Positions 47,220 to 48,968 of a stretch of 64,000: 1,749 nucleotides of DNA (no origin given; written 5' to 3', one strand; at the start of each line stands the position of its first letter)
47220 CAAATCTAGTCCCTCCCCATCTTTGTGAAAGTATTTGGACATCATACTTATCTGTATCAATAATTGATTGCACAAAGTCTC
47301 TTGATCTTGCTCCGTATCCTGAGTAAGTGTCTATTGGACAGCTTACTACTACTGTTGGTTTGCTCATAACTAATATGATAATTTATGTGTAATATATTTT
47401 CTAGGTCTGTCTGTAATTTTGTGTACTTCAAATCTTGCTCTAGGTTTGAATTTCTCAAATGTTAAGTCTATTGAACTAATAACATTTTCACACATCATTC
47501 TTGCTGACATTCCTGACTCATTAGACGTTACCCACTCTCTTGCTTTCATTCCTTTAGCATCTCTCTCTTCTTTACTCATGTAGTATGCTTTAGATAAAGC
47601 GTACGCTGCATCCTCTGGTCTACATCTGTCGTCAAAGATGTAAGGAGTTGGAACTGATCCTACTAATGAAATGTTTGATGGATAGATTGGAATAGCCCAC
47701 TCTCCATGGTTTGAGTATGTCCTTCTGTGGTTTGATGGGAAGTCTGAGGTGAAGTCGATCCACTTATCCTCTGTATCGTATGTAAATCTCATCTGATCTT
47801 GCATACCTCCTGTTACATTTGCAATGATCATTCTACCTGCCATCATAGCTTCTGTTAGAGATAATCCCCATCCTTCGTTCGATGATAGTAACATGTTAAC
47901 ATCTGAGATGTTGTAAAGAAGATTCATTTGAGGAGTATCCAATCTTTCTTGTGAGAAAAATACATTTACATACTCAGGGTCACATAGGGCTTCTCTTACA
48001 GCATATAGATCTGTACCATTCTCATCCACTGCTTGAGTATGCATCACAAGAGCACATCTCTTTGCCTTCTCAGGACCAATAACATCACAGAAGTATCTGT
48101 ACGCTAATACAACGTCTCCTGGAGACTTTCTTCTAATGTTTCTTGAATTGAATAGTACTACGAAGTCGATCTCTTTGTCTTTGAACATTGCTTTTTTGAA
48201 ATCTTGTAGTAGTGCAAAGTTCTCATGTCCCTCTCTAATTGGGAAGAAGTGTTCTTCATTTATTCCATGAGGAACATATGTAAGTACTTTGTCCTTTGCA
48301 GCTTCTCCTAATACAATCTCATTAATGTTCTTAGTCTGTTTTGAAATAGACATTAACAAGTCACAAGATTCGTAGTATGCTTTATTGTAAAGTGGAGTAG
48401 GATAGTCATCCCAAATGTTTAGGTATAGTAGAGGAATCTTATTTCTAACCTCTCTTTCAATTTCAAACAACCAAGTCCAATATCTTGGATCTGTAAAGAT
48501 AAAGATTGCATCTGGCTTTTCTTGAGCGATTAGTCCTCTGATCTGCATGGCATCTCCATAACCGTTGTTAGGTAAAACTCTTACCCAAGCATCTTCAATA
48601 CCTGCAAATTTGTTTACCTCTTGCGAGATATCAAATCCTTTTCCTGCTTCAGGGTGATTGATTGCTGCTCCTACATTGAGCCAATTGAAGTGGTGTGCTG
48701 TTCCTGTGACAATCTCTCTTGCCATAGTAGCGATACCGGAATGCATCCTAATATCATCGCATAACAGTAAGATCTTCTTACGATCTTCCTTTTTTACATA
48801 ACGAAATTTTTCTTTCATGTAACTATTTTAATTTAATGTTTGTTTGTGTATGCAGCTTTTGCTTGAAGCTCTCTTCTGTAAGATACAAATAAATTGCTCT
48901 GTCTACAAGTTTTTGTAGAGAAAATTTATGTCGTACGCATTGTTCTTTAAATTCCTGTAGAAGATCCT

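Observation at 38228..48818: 10.6-kb glycosylation island: ~6 GT-A and 2 GT-B glycosyltransferases, two SAM methyltransferases (one Zn-ribbon C-methyltransferase type) and a hexapeptide acyltransferase inside a lytic-type phage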

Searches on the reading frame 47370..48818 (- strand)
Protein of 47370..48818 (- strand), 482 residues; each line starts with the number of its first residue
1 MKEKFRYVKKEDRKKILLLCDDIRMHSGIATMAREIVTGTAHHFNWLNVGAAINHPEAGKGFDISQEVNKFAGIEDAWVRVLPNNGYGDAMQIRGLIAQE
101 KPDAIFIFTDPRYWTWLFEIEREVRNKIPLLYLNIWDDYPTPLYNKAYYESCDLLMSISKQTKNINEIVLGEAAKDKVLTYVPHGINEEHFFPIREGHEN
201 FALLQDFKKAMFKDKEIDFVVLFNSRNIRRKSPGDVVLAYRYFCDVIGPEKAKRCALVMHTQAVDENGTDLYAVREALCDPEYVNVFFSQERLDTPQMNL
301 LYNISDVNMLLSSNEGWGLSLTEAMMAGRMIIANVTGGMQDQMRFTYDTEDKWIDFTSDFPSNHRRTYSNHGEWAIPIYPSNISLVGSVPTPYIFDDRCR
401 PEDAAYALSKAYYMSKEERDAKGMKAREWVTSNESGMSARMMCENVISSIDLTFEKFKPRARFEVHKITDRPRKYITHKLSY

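Call 4: search_protein_families(library=pfam, proteins=[window:47370-48818:-], max_evalue=0.01)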
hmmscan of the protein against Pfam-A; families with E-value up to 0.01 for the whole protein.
window:47370-48818:- (482 aa): 2 families
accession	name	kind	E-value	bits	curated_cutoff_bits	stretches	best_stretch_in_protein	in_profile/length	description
PF00534.26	Glycos_transf_1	-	1.1e-07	32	26.4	1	294-342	82-130/172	Glycosyl transferases group 1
PF13692.12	Glyco_trans_1_4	-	9.8e-05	23.1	27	1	285-341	60-113/142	Glycosyl transferases group 1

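Call 12: find_related_loci(query=window:47370-48818:-, collection=viral_contigs, flank=10000)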
Query window:47370-48818:- (482 aa) in viral_contigs; peptide patterns used: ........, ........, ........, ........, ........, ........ (x = any residue, [..] = any of these).
599 stretches matched a pattern (row limit reached: there are more); 599 encode a relative of the query (tblastn E <= 1e-3); the best 80 are kept; 80 distinct loci.
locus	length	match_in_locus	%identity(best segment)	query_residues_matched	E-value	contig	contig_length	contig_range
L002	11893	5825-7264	82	1-482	0e+0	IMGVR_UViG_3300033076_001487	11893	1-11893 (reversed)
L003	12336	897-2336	82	1-482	0e+0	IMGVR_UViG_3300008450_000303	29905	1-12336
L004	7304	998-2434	80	1-482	0e+0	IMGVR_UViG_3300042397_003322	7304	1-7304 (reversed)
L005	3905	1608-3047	81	1-482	0e+0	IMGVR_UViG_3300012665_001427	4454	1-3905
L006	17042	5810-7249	83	1-482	0e+0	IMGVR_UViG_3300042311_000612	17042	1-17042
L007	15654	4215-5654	80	1-482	0e+0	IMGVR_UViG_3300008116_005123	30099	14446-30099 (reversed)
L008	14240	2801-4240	79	1-482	0e+0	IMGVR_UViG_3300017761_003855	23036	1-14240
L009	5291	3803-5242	79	1-482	0e+0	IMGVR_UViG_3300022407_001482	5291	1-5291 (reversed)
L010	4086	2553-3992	79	1-482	0e+0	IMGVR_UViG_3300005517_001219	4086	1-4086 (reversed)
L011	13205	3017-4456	80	1-482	0e+0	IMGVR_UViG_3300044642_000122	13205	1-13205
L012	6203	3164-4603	79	1-482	0e+0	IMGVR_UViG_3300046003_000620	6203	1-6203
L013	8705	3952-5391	78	1-482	0e+0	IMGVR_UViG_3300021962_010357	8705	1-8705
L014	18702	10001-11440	78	1-482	0e+0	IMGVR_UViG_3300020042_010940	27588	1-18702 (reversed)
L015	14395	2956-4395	78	1-482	0e+0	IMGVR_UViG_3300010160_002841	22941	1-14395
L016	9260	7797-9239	79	1-482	0e+0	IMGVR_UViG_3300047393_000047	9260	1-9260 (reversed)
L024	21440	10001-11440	79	1-482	0e+0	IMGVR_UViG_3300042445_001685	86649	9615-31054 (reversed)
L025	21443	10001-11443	68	1-482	0e+0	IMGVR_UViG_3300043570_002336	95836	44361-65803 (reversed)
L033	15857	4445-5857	65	7-481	0e+0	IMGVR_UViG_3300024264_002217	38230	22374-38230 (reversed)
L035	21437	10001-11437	63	1-481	0e+0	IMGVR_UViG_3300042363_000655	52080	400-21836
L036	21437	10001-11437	63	1-481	0e+0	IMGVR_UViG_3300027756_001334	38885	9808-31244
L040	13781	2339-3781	62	1-482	0e+0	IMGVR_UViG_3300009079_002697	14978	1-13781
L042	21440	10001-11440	61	1-480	0e+0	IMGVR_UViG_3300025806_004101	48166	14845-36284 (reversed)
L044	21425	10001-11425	63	1-480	0e+0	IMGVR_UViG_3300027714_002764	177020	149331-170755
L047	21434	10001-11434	60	1-481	0e+0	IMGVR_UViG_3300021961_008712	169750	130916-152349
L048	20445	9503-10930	61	7-482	0e+0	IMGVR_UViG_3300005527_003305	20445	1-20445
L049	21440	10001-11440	62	1-482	0e+0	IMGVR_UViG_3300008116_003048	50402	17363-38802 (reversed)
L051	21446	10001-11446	61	2-482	0e+0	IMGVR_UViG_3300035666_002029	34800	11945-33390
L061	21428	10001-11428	61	7-482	0e+0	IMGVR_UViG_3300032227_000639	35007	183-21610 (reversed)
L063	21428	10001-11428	60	7-482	0e+0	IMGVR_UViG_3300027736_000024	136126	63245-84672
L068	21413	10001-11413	60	7-481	0e+0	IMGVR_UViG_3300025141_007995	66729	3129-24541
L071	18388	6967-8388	60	1-482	0e+0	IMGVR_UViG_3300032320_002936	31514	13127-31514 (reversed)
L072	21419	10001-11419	60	7-482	0e+0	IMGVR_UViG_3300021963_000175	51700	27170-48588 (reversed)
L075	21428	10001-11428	61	1-482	0e+0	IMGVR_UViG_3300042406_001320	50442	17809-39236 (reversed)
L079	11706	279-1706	59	7-482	0e+0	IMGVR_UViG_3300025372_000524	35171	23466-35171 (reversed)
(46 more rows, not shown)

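Call 17: search_solved_structures(query=window:47370-48818:-, max_evalue=1)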
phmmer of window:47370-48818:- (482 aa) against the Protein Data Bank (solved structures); distinct sequences matched with E-value up to 1: 10.
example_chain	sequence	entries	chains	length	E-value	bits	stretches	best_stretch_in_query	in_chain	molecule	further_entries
3oy2_A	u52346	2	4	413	0.00062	21.7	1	218-343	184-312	Glycosyltransferase B736L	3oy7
5ofk_A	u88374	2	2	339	0.0015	20.5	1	240-312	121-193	Glycoside hydrolase family 48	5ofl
6d5c_A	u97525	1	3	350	0.0019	20.1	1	226-311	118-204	glycoside hydrolase WP_045175321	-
2x6q_A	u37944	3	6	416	0.0026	19.7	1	294-342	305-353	TREHALOSE-SYNTHASE TRET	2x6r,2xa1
5d00_A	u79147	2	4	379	0.0028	19.6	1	225-342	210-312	N-acetyl-alpha-D-glucosaminyl L-malate synthase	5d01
5ofj_A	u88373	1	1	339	0.0039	19.1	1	240-312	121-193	Glycoside hydrolase family 48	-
2xa2_A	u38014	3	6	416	0.018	16.9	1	294-342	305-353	TREHALOSE-SYNTHASE TRET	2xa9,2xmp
6n1x_A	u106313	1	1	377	0.022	16.7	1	300-344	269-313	Glycosyltransferase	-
6d9t_A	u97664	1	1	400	0.024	16.5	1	300-344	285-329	Glycosyl transferase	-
2oca_A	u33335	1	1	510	0.85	11.4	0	121-179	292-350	ATP-dependent DNA helicase uvsW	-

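Call 33: search_protein_families(library=pfam, alignment_id=A1, max_evalue=0.001)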
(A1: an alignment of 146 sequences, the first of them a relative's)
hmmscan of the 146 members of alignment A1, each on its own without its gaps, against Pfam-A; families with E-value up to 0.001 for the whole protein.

A. member 1, L060:18978-19931:+ (318 aa): 7 families
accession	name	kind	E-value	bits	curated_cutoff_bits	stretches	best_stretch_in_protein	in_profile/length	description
PF16363.11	GDP_Man_Dehyd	-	6.1e-55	187.4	27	1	7-305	2-329/332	GDP-mannose 4,6 dehydratase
PF01370.27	Epimerase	-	4.5e-52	177.3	20.9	1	5-240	1-240/240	NAD dependent epimerase/dehydratase family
PF01073.25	3Beta_HSD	-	3.4e-12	46.4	22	1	7-225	2-226/280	3-beta hydroxysteroid dehydrogenase/isomerase family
PF07993.18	NAD_binding_4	-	2.1e-11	43.9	20.1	1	67-180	87-209/258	Male sterility protein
PF04321.23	RmlD_sub_bind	-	1.2e-09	38.1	27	1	5-244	3-217/287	RmlD substrate binding domain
PF02719.21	Polysacc_synt_2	-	2.5e-06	27.3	20.2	1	7-259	3-248/293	Polysaccharide biosynthesis protein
PF00106.31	adh_short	-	0.00087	19.3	26.6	0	3-64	1-62/195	short chain dehydrogenase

B. families by the number of members that match (of 146 scanned): 126 families (the first 25 are shown)
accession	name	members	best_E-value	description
PF13578.12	Methyltransf_24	9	1.7e-19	Methyltransferase domain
PF13489.12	Methyltransf_23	8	1.2e-16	Methyltransferase domain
PF00535.33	Glycos_transf_2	7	1.7e-32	Glycosyl transferase family 2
PF13649.12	Methyltransf_25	7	9.5e-15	Methyltransferase domain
PF05050.19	Methyltransf_21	6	1.9e-19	Methyltransferase FkbM domain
PF08241.18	Methyltransf_11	6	7.4e-15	Methyltransferase domain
PF08242.18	Methyltransf_12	6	3.3e-13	Methyltransferase domain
PF13847.12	Methyltransf_31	5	1.3e-12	Methyltransferase domain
PF01370.27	Epimerase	3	4.5e-52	NAD dependent epimerase/dehydratase family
PF00132.30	Hexapep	3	3.1e-24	Bacterial transferase hexapeptide (six repeats)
PF05711.17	TylF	3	2.7e-17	Macrocin-O-methyltransferase (TylF)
PF04321.23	RmlD_sub_bind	3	1.3e-13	RmlD substrate binding domain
PF25084.1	LbH_EIF2B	3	4.5e-11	EIF2B subunit epsilon LbH domain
PF05175.20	MTS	3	6.8e-11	Methyltransferase small domain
PF00852.26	Glyco_transf_10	3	2.3e-10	Glycosyltransferase family 10 (fucosyltransferase) C-term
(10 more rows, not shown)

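Call 34: search_protein_families(library=pfam, proteins=[L024:13836-15140:+, L079:9474-10457:+, L072:13839-14669:+, L033:11147-11446:+, L044:19637-20584:+, L025:19494-20237:+, L042:14962-16011:+, L061:14125-14946:+, L035:17048-17845:+, L042:16011-16706:+], max_evalue=0.001)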
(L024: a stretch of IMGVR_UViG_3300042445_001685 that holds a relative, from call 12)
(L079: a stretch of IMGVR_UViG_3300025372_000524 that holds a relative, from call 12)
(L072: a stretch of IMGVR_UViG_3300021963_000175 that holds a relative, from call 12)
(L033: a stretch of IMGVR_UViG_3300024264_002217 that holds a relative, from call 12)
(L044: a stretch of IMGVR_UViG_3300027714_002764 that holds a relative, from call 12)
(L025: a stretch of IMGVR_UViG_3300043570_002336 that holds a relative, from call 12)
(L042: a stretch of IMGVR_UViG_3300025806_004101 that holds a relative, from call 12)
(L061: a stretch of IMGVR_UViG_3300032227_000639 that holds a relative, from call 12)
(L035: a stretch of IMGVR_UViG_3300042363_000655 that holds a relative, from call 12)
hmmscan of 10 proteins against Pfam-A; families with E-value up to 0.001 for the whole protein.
L024:13836-15140:+ (435 aa): 1 family
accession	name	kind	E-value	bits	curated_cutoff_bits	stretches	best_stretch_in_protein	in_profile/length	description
PF01041.23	DegT_DnrJ_EryC1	-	1.6e-77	261.6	19.8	1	36-430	4-359/360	DegT/DnrJ/EryC1/StrS aminotransferase family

L079:9474-10457:+ (328 aa): 0 families

L072:13839-14669:+ (277 aa): 1 family
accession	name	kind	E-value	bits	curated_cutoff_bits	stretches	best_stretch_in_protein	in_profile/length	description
PF01531.22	Glyco_transf_11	-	2.8e-27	96.2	23.9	1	9-276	37-296/298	Glycosyl transferase family 11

L033:11147-11446:+ (100 aa): 0 families

L044:19637-20584:+ (316 aa): 0 families

L025:19494-20237:+ (248 aa): 0 families

L042:14962-16011:+ (350 aa): 2 families
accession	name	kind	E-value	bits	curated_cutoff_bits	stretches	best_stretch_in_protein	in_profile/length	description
PF03102.20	NeuB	-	7.1e-64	216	22.1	1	49-279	9-239/241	NeuB family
PF08666.17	SAF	-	0.00085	20.3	21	0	296-348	2-58/63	SAF domain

L061:14125-14946:+ (274 aa): 2 families
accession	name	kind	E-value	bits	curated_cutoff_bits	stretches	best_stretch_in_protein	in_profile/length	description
PF00984.24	UDPG_MGDP_dh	-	2.3e-26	92.2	25.4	1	161-256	2-92/94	UDP-glucose/GDP-mannose dehydrogenase family, central domain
PF03721.20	UDPG_MGDP_dh_N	-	2.6e-23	83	27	1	43-139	74-181/187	UDP-glucose/GDP-mannose dehydrogenase family, NAD binding domain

L035:17048-17845:+ (266 aa): 1 family
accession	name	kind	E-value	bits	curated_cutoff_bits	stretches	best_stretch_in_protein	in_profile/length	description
PF01973.23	MptE-like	-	5.3e-05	23.5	34.6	0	20-64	13-56/171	6-hydroxymethylpterin diphosphokinase MptE-like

L042:16011-16706:+ (232 aa): 1 family
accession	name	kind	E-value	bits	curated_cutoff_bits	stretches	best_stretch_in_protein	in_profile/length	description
PF02348.25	CTP_transf_3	-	8e-14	52.4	22.6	1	9-130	2-121/217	Cytidylyltransferase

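Call 37: find_homologous_proteins(query=window:47370-48818:-, max_evalue=0.00001)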
Query window:47370-48818:- (482 aa): 8000 proteins with E <= 0.00001 among 8000 candidates; the best 120 are listed.
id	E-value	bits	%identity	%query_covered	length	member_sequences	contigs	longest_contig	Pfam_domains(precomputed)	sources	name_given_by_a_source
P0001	0.0e+0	1131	100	100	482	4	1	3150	PF00534.27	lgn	-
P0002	5.0e-294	993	86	100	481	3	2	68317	PF00534.27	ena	-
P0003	3.7e-292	987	85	100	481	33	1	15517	PF00534.27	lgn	-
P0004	8.1e-291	983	85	100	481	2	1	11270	PF00534.27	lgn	-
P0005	1.8e-288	975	84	100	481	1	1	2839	PF00534.27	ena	-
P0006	1.8e-288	975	84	100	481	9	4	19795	PF00534.27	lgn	-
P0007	2.4e-287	971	85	100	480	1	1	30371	PF00534.27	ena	-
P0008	3.7e-286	967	84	100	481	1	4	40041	PF00534.27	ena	-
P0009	1.3e-285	966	84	100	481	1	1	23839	PF00534.27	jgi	-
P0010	2.2e-285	965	83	100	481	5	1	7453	PF00534.27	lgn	-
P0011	1.2e-281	953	83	100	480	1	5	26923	PF00534.27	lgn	-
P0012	1.3e-281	952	82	100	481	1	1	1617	-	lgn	-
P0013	6.3e-281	950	83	100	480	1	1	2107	-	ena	-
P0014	1.0e-280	949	82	100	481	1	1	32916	-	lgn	-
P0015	1.4e-280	949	83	100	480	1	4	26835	PF00534.27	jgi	jgi:hypothetical protein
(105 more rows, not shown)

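Call 46: search_solved_structures(query=A3, max_evalue=1)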
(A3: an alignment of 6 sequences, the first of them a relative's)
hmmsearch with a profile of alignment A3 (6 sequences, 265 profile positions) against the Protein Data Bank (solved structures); distinct sequences matched with E-value up to 1: 1.
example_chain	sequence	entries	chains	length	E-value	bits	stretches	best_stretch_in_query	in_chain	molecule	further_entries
3bem_A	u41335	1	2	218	0.55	13.1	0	57-107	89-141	Putative NAD(P)H nitroreductase ydfN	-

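Call 47: search_solved_structures(query=A4, max_evalue=1)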
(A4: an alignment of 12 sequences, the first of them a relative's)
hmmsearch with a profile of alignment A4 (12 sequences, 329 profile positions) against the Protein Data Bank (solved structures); distinct sequences matched with E-value up to 1: 3.
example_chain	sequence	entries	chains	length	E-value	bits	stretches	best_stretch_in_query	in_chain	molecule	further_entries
5d00_A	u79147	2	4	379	0.0052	19.3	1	242-325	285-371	N-acetyl-alpha-D-glucosaminyl L-malate synthase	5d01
2jjm_A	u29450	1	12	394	0.11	14.9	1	243-325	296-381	GLYCOSYL TRANSFERASE, GROUP 1 FAMILY PROTEIN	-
3mbo_A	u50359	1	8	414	0.12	14.8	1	243-325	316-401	Glycosyltransferase, group 1 family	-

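Call 49: search_dna_similar(query=window:47370-48815:-, collection=phages, mode=protein, max_rows=40, max_evalue=0.00001)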
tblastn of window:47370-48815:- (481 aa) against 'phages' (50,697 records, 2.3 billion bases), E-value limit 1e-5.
Records with a match: 7; places in all: 7; records where one place covers at least 80% of the query: 6.
Best place of each record, by identity: 80-90% 4; <60% 3.
By first word of the organism name: Flavobacterium 4; Microcystis 1; uncultured 1; Rhodothermus 1.
By host as written in the record: Flavobacterium sp. LMO8 4; Microcystis elabens 1; - 1; Rhodothermus marinus 1.
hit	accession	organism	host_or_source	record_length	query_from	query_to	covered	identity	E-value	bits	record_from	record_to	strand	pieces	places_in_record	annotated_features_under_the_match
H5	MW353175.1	Flavobacterium phage vB_FspM_immuto_2-6A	Flavobacterium sp. LMO8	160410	1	481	100%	80.5%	0e+0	825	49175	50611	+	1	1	glycosyltransferase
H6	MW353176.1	Flavobacterium phage vB_FspM_immuto_3-5A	Flavobacterium sp. LMO8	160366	1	481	100%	80.5%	0e+0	825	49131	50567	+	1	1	glycosyltransferase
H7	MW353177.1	Flavobacterium phage vB_FspM_immuto_13-6C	Flavobacterium sp. LMO8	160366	1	481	100%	80.5%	0e+0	825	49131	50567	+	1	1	glycosyltransferase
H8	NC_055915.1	Flavobacterium phage vB_FspM_immuto_2-6A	Flavobacterium sp. LMO8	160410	1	481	100%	80.5%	0e+0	825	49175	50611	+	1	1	glycosyltransferase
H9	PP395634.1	Microcystis phage Mel-JY01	Microcystis elabens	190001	12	467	95%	42.4%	5e-58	403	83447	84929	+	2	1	putative glycosyltransferases (x2)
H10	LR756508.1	uncultured phage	metagenomic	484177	11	449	91%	28.6%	2e-52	196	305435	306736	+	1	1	record has no annotation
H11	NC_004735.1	Rhodothermus phage RM378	Rhodothermus marinus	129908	8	341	69%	26.5%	1e-23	110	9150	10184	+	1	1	glycosyltransferase | similar to DNA polymerase I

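Call 50: get_annotated_region(hit=H9, flank=12000)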
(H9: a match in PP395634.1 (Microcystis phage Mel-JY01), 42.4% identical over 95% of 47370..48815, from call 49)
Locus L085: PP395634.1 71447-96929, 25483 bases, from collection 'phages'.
description: Microcystis phage Mel-JY01, complete genome.
organism: Microcystis phage Mel-JY01 (NCBI taxid 3126653)
taxonomy: Viruses; Duplodnaviria; Heunggongvirae; Uroviricota; Caudoviricetes
host: Microcystis elabens; source: -; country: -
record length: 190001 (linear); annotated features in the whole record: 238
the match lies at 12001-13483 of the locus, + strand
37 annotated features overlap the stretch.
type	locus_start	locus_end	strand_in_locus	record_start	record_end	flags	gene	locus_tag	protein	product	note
CDS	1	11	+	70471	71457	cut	-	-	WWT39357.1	hypothetical protein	-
CDS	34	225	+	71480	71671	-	-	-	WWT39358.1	hypothetical protein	-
CDS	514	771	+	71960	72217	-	-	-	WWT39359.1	thioredoxin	-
CDS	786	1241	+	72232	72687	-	-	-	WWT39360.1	hypothetical protein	-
CDS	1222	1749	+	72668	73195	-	-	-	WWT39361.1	hypothetical protein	-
CDS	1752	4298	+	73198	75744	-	-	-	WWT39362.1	PolB DNA polymerase elongation subunit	family B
CDS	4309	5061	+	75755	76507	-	-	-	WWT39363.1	hypothetical protein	-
CDS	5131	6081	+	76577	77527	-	-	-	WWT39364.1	HolB ATPase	involved in DNA replication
CDS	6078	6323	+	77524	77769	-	-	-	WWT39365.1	hypothetical protein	-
CDS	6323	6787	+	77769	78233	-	-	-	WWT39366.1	clamp loader A subunit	-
CDS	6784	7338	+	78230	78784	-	-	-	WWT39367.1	hypothetical protein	-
CDS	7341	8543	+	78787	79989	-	-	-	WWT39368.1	S-adenosylmethionine synthase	-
CDS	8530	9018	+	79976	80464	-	-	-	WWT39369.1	hypothetical protein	-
CDS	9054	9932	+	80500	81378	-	-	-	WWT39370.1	hypothetical protein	-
CDS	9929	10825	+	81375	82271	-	-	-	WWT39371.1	PD-(D/E)XK nuclease superfamily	-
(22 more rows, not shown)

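Call 51: predict_structure(alignment_id=A2)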
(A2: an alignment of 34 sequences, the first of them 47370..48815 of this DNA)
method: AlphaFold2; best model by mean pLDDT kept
length: 481 residues; sequences in the alignment: 34
mean_pLDDT: 55.5   pTM: 0.52
mean pLDDT of the five models: 55.5, 51.3, 40.7, 40.2, 34.4
residues with pLDDT >= 90: 9; 70-90: 110; 50-70: 158; < 50: 204
segments of 3 or more residues with pLDDT < 50: 1-5, 21-27, 38-60, 70-73, 82-87, 110-112, 134-144, 158-165, 182-193, 225-230, 290-307, 311-322, 334-369, 379-397, 430-438, 462-481
pLDDT, mean of each block of 10 residues (from residue 1): 51 67 43 50 29 37 51 50 50 73 67 56 73 47 53 60 49 64 42 59 68 76 50 76 91 80 60 81 73 41 46 40 55 44 37 34 38 56 25 41 80 81 62 45 70 75 39 30 31
secondary structure, 60 per line:
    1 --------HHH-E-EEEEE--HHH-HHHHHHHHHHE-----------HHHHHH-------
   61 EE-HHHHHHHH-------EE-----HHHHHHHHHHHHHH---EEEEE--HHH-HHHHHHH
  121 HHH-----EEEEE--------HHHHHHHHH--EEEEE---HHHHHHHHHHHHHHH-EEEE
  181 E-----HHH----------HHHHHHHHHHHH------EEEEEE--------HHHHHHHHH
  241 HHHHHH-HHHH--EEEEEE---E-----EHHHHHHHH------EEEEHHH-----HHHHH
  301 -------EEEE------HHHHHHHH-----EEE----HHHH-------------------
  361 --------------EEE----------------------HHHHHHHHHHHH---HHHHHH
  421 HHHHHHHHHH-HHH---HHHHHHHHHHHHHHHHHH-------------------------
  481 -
elements in order: E15-19 H26-35 H48-53 H64-71 H86-99 E103-107 H114-123 E129-133 H142-150 E153-157 H161-175 E177-181 H200-211 E218-223 H232-246 H248-251 E254-259 H270-277 E284-287 H296-300 E308-311 H318-325 E331-333 H338-341 E375-377 H400-411 H415-430 H438-455

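Call 57: find_related_loci(query=A5, collection=genome_contigs, flank=10000)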
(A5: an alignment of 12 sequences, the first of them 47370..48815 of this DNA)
Query A5 (481 aa) in genome_contigs; peptide patterns used: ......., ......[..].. (x = any residue, [..] = any of these).
71 stretches matched a pattern; 7 encode a relative of the query (tblastn E <= 1e-3); 7 distinct loci.
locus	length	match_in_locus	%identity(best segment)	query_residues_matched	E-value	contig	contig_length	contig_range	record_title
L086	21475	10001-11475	76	3-481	0e+0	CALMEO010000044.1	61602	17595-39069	MAG TPA_asm: uncultured bacterium isolate SRR2107216_bin.47_CONCOCT_v1.1_MAG genome assembly, contig: ERZ794920.144, who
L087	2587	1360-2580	62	6-418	0e+0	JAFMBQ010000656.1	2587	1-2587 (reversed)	MAG: Algoriphagus sp. isolate CPBay_Spr15G08_9 NODE_14875_length_2587_cov_2.836493, whole genome shotgun sequence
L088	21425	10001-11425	53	4-481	5e-174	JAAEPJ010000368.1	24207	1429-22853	MAG: bacterium isolate Cli_8 CliG_CONTIG2075066, whole genome shotgun sequence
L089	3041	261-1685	54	12-480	0e+0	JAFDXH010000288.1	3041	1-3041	MAG: Bacteroidetes bacterium isolate SZAS-20 CK_MAG-73__288__length-3041, whole genome shotgun sequence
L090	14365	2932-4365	48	2-481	2e-153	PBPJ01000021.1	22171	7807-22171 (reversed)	MAG: Candidatus Woesearchaeota archaeon isolate RS366 33636, whole genome shotgun sequence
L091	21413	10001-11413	51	2-477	5e-161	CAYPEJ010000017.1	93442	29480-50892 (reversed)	MAG TPA_asm: uncultured Anaeromicropila sp. isolate SRP313737_co1_106 genome assembly, contig: NODE_396_length_93442_cov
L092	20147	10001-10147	39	294-342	3e-5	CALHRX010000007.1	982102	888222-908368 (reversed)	MAG TPA_asm: uncultured Dialister sp. isolate ERR1430550_bin.108_CONCOCT_v1.1_MAG genome assembly, contig: ERZ1304675.1,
